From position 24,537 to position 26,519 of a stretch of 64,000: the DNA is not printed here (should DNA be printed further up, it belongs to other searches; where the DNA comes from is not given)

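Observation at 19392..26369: T2SS-like cluster without platform protein or pseudopilins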

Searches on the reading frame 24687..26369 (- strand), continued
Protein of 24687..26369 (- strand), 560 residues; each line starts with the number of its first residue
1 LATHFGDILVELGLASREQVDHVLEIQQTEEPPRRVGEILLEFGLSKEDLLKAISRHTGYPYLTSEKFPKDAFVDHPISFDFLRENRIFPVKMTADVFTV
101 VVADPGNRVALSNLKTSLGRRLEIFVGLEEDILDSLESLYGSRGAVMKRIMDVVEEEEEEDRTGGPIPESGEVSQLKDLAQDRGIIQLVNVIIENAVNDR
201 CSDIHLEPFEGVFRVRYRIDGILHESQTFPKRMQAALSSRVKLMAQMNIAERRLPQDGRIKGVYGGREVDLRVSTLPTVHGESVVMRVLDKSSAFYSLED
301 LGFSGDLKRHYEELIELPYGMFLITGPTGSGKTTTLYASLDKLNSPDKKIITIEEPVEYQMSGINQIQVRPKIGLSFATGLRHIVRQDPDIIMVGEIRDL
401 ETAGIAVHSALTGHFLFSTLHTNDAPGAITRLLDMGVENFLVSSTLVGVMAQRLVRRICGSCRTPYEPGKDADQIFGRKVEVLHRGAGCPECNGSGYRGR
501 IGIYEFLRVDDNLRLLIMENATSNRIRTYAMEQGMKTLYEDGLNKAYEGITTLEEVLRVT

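Call 40: list_cluster_members(proteins=[P0121, P0001, P0222, P0132, P0129, P0125, P0231, P0317, P0334, P0257])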
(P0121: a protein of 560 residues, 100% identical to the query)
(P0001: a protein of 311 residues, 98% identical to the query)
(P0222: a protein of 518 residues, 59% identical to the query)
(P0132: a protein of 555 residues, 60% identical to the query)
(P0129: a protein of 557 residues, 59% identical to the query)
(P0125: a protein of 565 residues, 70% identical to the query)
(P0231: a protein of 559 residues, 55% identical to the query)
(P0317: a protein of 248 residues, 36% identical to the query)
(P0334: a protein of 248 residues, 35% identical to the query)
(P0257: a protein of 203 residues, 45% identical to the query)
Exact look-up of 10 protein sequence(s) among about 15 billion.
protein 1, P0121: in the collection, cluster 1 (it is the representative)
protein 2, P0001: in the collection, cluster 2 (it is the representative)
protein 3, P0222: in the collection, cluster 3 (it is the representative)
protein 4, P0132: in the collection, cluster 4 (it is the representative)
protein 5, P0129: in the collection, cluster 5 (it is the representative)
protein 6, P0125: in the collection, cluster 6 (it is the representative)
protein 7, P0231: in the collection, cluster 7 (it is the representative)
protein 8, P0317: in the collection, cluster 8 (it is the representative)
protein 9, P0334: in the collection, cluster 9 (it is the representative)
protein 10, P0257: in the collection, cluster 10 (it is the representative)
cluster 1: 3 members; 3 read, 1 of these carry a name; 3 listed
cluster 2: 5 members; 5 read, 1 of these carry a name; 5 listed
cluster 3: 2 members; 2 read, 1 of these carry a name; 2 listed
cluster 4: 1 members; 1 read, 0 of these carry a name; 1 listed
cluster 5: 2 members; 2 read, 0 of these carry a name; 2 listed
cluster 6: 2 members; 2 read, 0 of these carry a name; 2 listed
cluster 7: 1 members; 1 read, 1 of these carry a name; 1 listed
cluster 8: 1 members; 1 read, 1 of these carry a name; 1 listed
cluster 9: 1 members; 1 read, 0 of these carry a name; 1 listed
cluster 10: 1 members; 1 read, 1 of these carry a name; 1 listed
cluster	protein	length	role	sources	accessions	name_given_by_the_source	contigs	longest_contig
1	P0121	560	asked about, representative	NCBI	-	-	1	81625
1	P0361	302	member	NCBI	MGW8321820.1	MAG: GspE/PulE family protein, partial [Thermodesulfobacteriota bacterium]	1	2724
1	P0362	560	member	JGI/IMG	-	-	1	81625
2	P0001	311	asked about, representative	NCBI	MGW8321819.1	MAG: general secretion pathway protein GspK [Thermodesulfobacteriota bacterium]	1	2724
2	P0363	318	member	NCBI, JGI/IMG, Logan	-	-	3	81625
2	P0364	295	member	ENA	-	-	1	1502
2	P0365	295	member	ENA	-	-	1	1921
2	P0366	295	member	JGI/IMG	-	-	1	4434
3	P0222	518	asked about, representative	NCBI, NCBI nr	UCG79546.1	MAG: type II secretion system ATPase GspE [Nitrospirota bacterium]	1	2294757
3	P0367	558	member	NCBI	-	-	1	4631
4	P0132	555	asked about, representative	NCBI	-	-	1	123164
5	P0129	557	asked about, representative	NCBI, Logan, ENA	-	-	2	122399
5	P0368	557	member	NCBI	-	-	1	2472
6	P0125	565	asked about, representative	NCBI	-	-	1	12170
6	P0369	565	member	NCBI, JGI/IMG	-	-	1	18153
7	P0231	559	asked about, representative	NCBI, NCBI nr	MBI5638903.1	MAG: Flp pilus assembly complex ATPase component TadA [Nitrospirae bacterium] | Flp pilus assembly complex ATPase component TadA [Nitrospirota bacterium]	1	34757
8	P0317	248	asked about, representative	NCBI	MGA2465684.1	MAG: type II secretion system protein GspJ [Thermodesulfobacteriota bacterium]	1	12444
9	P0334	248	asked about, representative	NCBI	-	-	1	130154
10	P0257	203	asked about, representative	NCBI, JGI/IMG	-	general secretion pathway protein J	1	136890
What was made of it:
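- Tried and rejected: Matching protein accessions through cluster membership to link proteins to the same MAG: accessions were too sparse (call 40).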
